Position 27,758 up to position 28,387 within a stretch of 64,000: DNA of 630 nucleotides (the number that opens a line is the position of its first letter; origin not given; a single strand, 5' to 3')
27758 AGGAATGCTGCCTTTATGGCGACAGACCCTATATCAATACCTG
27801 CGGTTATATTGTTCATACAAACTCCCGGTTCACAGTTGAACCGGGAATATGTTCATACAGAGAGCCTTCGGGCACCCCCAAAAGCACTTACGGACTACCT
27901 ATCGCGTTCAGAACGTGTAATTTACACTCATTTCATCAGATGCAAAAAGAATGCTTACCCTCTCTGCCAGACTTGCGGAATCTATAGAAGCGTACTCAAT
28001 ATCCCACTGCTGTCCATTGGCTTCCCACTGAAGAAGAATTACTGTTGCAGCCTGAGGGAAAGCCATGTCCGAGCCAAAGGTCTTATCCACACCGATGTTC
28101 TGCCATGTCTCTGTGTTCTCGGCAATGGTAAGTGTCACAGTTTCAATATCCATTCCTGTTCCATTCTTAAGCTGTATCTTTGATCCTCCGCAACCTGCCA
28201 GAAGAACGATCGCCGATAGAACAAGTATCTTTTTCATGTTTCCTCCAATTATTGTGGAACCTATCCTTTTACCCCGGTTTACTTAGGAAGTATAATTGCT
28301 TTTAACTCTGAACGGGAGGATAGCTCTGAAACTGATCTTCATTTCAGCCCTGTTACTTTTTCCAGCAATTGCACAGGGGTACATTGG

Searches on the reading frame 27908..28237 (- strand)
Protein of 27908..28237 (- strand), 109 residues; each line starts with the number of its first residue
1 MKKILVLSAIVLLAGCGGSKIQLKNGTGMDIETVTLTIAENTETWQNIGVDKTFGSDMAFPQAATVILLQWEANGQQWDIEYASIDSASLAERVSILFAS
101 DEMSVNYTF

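Call 71: search_protein_families(library=pfam, proteins=[window:27908-28237:-], max_evalue=0.001)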
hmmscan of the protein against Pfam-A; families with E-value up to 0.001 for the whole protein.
window:27908-28237:- (109 aa): 0 families
